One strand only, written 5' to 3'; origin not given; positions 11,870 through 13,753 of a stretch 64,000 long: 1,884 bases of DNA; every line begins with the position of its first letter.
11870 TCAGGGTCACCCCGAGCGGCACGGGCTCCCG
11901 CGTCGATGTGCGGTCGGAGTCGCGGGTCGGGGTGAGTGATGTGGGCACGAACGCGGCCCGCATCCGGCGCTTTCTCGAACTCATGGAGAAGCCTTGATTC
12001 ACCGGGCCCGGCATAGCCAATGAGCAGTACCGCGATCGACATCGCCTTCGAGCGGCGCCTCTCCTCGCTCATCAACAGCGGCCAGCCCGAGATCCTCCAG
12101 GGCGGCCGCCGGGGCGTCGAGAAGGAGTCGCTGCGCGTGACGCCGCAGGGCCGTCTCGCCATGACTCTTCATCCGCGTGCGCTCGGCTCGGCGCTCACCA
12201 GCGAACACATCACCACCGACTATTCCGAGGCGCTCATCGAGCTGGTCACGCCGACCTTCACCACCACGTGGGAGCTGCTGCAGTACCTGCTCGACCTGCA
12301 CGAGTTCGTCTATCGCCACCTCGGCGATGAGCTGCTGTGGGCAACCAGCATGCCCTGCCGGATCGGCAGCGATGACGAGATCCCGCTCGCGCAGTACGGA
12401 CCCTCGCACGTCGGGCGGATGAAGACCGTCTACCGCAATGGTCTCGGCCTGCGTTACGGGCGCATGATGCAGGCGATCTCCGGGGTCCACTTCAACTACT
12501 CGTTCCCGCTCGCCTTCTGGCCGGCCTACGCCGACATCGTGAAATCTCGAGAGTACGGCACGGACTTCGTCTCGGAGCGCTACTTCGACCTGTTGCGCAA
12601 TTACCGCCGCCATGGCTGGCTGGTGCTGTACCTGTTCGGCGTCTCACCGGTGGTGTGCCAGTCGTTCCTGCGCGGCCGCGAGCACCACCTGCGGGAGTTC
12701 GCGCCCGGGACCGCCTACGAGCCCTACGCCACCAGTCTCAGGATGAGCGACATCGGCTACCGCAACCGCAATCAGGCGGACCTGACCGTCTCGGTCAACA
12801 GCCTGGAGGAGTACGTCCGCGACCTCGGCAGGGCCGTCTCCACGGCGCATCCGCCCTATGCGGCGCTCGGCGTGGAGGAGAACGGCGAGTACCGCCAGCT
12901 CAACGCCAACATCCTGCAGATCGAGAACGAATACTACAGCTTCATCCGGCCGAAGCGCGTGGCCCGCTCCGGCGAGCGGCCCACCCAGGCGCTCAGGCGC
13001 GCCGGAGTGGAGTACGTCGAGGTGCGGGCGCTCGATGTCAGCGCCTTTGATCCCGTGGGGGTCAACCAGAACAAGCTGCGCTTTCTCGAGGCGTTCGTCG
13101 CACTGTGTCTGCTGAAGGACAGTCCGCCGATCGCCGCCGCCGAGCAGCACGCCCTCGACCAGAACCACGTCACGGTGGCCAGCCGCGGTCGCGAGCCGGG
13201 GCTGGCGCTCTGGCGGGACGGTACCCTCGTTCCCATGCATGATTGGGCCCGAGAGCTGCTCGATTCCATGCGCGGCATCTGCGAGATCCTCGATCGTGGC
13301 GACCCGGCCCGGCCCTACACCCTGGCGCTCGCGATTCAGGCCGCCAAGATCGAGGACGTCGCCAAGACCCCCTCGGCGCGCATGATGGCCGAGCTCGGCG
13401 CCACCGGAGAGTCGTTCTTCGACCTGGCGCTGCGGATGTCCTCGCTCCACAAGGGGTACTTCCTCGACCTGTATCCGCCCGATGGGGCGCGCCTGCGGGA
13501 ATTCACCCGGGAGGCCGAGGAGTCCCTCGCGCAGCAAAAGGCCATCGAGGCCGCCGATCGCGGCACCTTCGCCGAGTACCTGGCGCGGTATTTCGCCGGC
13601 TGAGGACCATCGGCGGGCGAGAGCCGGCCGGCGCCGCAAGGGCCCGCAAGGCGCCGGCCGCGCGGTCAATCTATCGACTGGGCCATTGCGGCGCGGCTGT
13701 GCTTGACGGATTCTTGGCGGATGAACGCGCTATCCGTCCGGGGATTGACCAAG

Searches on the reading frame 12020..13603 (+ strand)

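Call 84: search_protein_families(library=pfam, proteins=[window:12020-13603:+], max_evalue=0.00001)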
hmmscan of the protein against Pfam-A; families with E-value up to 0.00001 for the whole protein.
window:12020-13603:+ (527 aa): 1 family
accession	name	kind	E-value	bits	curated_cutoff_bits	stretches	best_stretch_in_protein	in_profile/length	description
PF04262.19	Glu_cys_ligase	-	3.9e-160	533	27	1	15-386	2-372/372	Glutamate-cysteine ligase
